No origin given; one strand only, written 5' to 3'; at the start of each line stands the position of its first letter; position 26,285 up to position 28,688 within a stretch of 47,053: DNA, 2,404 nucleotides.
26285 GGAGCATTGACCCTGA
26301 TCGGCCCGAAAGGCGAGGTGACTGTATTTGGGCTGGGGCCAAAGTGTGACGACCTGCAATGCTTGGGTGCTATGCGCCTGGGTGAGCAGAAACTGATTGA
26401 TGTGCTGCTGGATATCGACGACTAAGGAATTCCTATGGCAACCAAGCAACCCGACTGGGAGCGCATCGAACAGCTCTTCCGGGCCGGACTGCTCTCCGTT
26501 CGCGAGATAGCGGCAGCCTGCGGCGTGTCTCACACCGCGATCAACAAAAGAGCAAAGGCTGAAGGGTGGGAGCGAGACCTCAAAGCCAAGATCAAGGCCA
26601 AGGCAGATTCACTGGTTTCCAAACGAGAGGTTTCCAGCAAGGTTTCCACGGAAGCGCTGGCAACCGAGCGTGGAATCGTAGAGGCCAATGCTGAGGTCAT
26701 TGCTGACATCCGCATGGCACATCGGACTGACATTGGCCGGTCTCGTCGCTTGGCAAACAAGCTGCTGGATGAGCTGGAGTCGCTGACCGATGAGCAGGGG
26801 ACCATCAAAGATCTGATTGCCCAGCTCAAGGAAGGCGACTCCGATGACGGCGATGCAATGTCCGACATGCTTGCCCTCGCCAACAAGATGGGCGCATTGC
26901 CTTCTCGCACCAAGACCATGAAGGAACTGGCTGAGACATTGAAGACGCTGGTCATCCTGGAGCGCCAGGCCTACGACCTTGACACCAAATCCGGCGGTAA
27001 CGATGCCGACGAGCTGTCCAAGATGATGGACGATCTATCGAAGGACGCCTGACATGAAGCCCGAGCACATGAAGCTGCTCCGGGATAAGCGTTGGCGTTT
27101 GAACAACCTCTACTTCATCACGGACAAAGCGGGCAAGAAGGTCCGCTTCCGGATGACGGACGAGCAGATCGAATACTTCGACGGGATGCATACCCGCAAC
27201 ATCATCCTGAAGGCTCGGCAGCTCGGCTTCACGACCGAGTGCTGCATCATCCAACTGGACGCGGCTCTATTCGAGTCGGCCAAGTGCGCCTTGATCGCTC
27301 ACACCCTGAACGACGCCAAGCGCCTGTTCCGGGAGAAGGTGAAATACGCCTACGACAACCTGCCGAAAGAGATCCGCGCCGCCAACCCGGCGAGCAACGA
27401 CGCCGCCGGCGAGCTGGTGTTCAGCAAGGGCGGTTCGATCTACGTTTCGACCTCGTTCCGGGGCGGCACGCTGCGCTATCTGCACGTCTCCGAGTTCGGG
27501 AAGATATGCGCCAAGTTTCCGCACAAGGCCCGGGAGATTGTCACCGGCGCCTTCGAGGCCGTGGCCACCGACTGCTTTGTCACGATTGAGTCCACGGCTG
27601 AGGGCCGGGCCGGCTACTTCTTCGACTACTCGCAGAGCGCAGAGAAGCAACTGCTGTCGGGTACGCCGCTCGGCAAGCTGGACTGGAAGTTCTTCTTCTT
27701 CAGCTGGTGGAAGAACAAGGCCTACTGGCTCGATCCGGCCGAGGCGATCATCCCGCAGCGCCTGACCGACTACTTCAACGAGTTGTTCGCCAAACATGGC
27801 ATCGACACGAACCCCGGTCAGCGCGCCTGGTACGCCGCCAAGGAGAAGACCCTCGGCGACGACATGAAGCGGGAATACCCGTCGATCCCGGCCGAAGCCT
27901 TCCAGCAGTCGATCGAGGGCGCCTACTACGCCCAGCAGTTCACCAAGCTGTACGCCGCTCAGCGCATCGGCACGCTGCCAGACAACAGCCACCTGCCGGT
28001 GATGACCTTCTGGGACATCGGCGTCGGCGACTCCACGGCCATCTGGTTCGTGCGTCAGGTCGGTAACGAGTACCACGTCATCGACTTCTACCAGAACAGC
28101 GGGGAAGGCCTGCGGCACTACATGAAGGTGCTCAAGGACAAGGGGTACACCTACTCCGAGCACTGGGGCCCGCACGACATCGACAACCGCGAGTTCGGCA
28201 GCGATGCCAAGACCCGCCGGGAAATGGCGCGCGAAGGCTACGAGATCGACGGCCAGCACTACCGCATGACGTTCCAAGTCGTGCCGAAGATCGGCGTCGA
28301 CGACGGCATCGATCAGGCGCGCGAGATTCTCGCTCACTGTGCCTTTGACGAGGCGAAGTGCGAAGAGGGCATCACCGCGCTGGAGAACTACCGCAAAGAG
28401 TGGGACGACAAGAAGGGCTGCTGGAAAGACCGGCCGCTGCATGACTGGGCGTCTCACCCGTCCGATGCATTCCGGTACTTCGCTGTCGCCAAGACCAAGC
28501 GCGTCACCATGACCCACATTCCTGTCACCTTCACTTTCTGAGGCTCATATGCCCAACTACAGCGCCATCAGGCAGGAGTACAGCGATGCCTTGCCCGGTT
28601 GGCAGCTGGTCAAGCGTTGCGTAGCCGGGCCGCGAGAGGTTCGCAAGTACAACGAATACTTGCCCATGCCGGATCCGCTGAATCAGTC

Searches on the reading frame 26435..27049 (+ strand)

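Call 16: search_protein_families(library=phrogs, proteins=[window:26435-27049:+], max_evalue=0.001)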
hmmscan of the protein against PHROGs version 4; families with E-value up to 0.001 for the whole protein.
window:26435-27049:+ (205 aa): 6 families
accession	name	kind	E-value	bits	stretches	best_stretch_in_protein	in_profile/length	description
phrog_1206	-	head and packaging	4.1e-71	240.1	1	3-200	4-196/207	terminase small subunit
phrog_30948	-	unknown function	1.1e-07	33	1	6-62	7-63/80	-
phrog_4151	-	DNA, RNA and nucleotide metabolism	3.8e-06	27.8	1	10-132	12-117/154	DNA binding protein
phrog_2606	-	head and packaging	2.1e-05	25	1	3-78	4-79/310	terminase small subunit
phrog_51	-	head and packaging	0.00034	21.4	1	4-65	2-72/261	terminase small subunit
phrog_370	-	head and packaging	0.0004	21.3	1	5-71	3-71/284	terminase small subunit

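Call 17: search_protein_families(library=pfam, proteins=[window:26435-27049:+], max_evalue=0.001)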
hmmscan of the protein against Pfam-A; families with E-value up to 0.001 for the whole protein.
window:26435-27049:+ (205 aa): 1 family
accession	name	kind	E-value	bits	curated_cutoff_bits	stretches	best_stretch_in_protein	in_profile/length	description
PF13936.12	HTH_38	-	0.00012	22.2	27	1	9-37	11-38/44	Helix-turn-helix domain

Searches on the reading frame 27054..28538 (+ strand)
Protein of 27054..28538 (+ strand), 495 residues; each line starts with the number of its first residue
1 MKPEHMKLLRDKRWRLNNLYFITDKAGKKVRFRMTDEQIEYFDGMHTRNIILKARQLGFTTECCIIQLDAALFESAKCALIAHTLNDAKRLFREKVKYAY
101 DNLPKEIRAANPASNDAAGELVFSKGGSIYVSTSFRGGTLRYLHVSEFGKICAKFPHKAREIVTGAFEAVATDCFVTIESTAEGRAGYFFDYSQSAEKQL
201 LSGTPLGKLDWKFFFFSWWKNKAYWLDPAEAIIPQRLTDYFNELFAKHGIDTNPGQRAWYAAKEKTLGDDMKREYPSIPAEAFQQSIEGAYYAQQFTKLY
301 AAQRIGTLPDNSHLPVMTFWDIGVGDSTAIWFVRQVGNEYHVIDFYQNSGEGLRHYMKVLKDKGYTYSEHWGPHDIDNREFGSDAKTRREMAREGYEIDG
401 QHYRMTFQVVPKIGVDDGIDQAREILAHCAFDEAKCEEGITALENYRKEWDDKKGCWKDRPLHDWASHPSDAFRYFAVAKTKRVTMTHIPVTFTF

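Call 16: search_protein_families(library=phrogs, proteins=[window:27054-28538:+], max_evalue=0.001)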
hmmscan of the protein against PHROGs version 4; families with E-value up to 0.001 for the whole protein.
window:27054-28538:+ (495 aa): 5 families
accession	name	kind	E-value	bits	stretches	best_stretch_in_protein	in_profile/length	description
phrog_2472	-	unknown function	2.9e-165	550.4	1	181-483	10-311/324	-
phrog_26724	-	unknown function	7.2e-100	333.3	1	1-190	2-191/192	-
phrog_2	-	head and packaging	9.3e-39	134.8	1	25-483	258-595/807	terminase large subunit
phrog_38407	-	unknown function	5.2e-14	53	1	178-291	5-120/370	-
phrog_5989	-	head and packaging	0.0004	20.6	1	36-153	144-265/347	terminase large subunit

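Call 17: search_protein_families(library=pfam, proteins=[window:27054-28538:+], max_evalue=0.001)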
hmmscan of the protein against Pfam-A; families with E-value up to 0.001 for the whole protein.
window:27054-28538:+ (495 aa): 0 families
